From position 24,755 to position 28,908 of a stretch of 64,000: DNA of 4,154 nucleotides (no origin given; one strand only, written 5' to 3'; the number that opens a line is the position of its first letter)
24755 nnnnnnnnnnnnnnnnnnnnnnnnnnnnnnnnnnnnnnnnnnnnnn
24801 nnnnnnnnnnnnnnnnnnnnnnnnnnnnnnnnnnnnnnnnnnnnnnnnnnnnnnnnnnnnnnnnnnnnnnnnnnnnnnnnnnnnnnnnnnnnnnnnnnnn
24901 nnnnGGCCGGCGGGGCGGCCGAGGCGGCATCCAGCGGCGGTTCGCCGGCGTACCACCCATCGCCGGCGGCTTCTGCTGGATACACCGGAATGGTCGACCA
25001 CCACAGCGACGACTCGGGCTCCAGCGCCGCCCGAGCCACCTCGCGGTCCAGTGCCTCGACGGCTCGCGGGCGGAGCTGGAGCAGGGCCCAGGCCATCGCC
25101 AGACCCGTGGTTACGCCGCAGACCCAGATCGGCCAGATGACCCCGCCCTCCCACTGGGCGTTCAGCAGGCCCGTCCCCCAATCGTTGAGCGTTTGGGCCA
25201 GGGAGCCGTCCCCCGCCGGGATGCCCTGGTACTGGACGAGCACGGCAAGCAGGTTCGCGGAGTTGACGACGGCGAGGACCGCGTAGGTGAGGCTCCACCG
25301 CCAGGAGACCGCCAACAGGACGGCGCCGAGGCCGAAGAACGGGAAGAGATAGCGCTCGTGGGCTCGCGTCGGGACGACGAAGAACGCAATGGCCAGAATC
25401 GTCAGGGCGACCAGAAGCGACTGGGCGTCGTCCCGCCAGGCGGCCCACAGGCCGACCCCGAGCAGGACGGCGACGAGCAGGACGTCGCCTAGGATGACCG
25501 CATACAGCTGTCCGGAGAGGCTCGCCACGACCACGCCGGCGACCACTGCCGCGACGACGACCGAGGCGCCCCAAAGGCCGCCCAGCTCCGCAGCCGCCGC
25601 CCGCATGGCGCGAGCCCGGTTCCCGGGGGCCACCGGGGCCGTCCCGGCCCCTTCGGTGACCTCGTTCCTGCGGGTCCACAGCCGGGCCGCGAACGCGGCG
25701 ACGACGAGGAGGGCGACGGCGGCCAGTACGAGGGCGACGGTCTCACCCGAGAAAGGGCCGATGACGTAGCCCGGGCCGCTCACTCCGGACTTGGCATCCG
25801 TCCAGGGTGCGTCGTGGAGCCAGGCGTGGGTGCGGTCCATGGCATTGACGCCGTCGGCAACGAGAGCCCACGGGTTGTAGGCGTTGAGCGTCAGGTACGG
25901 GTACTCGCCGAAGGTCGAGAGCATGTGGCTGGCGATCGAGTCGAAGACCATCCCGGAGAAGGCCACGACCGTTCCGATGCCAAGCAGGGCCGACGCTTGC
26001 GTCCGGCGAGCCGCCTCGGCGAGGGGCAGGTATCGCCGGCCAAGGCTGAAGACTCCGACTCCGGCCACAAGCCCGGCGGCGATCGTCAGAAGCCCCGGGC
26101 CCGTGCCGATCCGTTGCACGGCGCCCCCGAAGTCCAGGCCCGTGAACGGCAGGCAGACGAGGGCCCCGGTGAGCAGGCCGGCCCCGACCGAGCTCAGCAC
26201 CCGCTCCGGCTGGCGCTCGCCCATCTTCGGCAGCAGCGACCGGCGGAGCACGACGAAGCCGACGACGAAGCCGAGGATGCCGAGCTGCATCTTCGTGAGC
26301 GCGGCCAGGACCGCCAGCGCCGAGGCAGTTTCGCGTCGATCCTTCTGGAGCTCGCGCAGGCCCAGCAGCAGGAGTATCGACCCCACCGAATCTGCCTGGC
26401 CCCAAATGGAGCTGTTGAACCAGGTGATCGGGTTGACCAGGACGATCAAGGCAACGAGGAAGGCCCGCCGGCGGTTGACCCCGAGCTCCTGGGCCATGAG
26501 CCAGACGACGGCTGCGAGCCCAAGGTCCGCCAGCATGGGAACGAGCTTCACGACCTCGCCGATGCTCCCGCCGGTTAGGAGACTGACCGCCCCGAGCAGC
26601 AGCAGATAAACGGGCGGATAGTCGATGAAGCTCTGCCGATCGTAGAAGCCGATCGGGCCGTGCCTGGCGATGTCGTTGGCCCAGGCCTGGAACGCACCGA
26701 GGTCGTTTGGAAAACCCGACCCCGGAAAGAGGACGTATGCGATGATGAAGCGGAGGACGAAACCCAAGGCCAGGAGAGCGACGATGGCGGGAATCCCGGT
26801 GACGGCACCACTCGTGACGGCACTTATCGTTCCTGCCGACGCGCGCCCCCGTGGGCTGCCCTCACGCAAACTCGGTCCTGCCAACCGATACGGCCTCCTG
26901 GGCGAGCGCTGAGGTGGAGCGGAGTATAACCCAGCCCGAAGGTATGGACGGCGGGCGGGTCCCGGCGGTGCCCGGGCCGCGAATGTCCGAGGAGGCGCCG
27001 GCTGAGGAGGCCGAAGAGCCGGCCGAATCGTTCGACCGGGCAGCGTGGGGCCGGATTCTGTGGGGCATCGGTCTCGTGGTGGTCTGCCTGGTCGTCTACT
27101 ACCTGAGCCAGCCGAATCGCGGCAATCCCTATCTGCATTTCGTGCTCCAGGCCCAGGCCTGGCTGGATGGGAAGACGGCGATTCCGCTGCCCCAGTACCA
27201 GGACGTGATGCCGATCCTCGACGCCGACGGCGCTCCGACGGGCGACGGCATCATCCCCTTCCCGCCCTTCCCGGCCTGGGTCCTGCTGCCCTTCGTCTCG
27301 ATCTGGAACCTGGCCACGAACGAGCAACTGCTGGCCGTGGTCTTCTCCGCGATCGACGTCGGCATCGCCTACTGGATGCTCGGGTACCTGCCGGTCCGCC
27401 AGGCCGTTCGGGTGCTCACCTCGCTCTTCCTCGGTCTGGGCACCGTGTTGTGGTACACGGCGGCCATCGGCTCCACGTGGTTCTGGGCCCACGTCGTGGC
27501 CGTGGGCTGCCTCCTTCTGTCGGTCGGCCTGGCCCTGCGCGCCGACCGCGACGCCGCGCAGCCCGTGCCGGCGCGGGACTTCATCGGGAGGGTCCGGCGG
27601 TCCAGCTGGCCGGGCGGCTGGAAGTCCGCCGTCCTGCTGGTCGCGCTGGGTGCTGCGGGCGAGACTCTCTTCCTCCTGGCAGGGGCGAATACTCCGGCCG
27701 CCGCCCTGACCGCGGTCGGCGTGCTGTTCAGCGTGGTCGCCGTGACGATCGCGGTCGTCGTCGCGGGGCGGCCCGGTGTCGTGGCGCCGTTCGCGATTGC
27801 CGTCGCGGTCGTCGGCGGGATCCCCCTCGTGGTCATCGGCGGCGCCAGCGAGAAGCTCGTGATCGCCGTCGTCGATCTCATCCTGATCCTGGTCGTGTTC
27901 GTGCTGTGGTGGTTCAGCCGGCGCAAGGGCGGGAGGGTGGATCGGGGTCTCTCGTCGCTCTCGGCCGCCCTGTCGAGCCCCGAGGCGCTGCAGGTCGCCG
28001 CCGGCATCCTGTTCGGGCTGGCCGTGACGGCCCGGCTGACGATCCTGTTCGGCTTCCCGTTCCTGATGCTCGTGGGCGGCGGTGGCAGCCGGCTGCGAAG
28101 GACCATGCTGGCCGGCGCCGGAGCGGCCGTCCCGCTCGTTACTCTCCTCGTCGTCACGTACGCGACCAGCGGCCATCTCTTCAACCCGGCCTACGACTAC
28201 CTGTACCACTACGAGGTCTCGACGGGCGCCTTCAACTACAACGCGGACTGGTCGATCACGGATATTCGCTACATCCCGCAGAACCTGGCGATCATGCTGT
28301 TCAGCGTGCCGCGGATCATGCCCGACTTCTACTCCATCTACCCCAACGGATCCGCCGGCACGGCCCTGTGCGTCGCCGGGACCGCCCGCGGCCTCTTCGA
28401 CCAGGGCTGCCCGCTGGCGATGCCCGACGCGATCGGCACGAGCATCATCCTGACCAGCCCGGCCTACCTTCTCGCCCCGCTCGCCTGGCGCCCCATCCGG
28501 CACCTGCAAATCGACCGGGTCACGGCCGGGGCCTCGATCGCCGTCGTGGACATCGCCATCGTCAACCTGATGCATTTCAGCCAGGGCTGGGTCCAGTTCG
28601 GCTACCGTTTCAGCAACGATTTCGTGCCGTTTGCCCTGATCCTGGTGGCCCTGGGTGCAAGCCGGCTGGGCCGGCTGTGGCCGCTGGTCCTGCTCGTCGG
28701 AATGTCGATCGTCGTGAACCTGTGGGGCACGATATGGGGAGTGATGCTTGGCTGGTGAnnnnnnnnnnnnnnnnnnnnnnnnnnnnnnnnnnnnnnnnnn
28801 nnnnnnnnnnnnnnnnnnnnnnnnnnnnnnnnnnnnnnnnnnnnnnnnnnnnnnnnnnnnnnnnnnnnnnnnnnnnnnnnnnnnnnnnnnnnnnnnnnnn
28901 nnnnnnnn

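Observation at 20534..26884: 2116-aa single ORF fusing two different GT-C modules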

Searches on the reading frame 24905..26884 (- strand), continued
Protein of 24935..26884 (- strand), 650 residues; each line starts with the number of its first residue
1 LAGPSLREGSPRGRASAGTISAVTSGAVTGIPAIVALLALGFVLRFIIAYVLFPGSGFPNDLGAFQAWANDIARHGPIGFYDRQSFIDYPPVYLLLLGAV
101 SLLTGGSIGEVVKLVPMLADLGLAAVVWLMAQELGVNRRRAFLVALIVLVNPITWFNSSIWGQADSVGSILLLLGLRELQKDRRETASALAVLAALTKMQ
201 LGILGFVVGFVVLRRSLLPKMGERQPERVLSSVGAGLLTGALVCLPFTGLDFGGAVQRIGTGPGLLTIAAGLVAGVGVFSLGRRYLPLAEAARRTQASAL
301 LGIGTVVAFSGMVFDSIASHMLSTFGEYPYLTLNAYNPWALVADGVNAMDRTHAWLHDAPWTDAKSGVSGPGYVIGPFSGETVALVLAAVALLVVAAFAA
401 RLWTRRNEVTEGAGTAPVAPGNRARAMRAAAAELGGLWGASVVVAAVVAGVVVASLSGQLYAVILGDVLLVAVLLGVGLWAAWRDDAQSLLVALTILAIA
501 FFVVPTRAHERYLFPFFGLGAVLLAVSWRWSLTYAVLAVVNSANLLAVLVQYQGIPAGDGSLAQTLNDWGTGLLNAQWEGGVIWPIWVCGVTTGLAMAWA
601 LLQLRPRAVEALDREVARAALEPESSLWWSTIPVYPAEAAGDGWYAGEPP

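Call 81: search_solved_structures(query=A5, max_evalue=10, show_alignments=5)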
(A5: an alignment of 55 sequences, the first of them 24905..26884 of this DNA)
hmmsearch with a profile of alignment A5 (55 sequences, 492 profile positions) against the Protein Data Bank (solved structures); distinct sequences matched with E-value up to 10: 4.
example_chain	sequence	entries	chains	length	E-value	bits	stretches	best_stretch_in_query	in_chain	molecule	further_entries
6snh_X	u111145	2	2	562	1.4e-07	33.7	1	10-240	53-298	Dolichyl pyrophosphate Man9GlcNAc2 alpha-1,3-glucosyltransferase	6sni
23gx_B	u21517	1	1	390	3.1e-06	29.2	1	61-204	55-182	GPI mannosyltransferase 1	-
23gf_B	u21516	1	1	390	3.4e-06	29.1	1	61-204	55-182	GPI mannosyltransferase 1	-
6z16_E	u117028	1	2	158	0.59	11.8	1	322-390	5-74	Multisubunit Na+/H+ antiporter, E subunit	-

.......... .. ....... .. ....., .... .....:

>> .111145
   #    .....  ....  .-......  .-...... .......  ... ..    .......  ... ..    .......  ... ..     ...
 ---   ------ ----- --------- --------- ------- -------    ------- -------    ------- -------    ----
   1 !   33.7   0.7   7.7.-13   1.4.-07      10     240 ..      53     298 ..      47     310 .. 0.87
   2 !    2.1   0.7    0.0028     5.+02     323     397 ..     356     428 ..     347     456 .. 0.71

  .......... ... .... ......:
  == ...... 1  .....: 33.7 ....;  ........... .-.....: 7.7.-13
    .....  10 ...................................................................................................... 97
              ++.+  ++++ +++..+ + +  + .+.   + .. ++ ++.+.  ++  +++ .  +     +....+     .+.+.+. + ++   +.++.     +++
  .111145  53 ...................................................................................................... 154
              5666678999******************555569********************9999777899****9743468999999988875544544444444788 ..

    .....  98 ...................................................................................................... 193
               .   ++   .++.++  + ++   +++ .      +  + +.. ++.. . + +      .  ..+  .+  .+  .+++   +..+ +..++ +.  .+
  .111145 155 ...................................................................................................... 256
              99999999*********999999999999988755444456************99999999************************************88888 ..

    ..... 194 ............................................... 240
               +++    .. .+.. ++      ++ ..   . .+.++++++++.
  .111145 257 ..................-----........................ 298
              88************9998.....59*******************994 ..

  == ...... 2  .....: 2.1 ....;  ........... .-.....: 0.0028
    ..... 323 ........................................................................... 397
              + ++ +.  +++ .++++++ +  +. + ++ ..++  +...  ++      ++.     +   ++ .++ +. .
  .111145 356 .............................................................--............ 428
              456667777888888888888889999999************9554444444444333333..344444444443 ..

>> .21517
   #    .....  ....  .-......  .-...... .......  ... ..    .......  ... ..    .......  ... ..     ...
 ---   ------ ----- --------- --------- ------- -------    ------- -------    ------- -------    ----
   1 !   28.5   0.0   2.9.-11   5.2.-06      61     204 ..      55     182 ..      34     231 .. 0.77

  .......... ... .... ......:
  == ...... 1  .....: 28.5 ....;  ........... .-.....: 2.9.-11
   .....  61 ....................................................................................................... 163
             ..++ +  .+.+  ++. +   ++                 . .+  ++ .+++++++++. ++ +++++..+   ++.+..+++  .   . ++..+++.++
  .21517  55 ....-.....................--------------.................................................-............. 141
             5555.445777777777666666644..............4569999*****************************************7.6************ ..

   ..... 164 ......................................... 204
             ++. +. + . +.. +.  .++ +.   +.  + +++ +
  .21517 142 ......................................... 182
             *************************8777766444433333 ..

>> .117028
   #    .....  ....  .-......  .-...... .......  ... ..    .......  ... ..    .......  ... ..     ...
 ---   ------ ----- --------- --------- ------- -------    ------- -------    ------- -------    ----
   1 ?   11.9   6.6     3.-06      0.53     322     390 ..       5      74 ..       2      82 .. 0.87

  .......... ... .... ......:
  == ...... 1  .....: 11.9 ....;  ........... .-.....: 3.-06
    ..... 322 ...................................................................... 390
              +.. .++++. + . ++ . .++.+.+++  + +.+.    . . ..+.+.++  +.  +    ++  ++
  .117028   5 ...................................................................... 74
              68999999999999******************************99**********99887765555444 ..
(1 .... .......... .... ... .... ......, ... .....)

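Call 85: list_cluster_members(proteins=[P0151, P0100, P0127, P0063])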
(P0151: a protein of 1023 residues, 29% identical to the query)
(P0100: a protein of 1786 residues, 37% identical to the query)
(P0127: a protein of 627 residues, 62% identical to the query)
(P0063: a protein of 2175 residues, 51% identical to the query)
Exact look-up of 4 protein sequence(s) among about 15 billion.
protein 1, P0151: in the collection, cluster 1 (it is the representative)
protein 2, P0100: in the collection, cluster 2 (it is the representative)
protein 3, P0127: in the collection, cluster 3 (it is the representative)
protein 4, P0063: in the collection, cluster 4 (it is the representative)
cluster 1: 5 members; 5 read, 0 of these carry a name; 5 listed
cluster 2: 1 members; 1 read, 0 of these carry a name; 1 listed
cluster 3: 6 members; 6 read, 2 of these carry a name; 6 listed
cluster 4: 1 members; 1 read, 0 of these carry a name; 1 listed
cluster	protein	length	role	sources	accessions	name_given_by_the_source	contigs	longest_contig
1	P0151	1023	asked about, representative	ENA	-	-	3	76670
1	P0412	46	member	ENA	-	-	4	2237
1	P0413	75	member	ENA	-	-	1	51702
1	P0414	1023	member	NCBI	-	-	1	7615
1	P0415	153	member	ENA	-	-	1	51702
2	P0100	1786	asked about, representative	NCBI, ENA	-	-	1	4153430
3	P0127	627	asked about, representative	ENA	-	-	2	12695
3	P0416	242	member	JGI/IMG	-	hypothetical protein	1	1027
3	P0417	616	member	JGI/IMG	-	hypothetical protein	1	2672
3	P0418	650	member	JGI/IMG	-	-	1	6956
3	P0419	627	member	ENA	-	-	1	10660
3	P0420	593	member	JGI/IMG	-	-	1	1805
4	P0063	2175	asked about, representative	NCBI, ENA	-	-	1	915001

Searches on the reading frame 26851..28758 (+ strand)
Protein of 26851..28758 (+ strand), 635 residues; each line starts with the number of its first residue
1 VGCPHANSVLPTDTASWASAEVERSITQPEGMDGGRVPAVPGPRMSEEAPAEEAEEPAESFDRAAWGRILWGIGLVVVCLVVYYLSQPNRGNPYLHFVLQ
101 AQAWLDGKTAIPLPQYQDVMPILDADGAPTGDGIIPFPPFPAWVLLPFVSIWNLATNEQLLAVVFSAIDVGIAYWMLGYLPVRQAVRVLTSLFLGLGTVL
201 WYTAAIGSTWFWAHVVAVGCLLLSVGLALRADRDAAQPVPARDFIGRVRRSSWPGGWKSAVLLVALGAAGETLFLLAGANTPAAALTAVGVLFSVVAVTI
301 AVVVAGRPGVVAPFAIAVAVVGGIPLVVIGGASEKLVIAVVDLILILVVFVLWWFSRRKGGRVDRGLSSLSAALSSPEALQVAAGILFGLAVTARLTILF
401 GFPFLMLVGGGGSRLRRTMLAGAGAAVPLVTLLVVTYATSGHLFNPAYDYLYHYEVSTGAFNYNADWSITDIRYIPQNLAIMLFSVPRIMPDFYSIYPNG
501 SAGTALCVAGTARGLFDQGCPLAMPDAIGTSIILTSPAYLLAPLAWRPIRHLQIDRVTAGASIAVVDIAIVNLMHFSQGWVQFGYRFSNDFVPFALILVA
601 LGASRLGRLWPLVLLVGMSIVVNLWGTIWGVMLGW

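Call 15: search_protein_families(library=pfam, proteins=[window:26851-28758:+], max_evalue=0.01)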
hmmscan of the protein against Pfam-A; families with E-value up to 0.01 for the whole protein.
window:26851-28758:+ (635 aa): 0 families

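Call 66: search_protein_families(library=pfam, proteins=[window:26851-28758:+], max_evalue=10)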
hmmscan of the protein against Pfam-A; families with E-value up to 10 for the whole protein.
window:26851-28758:+ (635 aa): 1 family
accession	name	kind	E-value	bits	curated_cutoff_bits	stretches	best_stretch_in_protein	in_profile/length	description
PF09858.14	DUF2085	-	8.2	7.4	25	0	155-199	49-88/90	Predicted membrane protein (DUF2085)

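Call 69: find_homologous_proteins(query=window:26944-28758:+, max_evalue=0.001)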
Query window:26944-28758:+ (604 aa): 416 proteins with E <= 0.001 among 8000 candidates; the best 120 are listed.
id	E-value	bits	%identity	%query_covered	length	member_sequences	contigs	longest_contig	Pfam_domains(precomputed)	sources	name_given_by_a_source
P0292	0.0e+0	1290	100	98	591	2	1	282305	-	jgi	jgi:uncharacterized membrane protein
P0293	0.0e+0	1209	90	100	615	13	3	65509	-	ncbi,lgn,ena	-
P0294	0.0e+0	1171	87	99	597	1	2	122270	-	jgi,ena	-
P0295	0.0e+0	1161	88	100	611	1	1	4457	-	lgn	-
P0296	0.0e+0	1156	87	100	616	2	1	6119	-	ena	-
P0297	0.0e+0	1142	85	100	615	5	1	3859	-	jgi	-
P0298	0.0e+0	1064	81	98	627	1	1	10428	-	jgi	jgi:hypothetical protein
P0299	0.0e+0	1044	79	98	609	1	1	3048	-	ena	-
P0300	3.9e-295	998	74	100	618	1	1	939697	-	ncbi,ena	-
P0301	5.2e-291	985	76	100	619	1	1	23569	-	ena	-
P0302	9.2e-291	984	74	100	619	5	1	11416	-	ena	-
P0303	1.3e-283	960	72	99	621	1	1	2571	-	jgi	jgi:hypothetical protein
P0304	1.4e-282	957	71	99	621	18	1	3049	-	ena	-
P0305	1.8e-280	950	72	98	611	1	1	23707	-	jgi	jgi:hypothetical protein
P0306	1.6e-277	940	72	99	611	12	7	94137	-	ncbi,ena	-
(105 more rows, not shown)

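Call 72: search_solved_structures(query=A4, max_evalue=10)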
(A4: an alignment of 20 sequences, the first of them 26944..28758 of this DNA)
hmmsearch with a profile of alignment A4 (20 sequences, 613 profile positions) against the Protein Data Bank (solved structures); distinct sequences matched with E-value up to 10: 0.

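Call 86: search_protein_families(library=ncbifam, proteins=[window:26944-28758:+], max_evalue=0.001)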
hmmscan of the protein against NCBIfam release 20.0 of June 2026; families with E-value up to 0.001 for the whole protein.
window:26944-28758:+ (604 aa): 1 family
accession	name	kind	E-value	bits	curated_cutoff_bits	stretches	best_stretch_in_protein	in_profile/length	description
NF047440.1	LA3751_2_3_fam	subfamily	0.00049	19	200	1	103-200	78-170/460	LA_3751/LA_3752 family putative glycosyltransferase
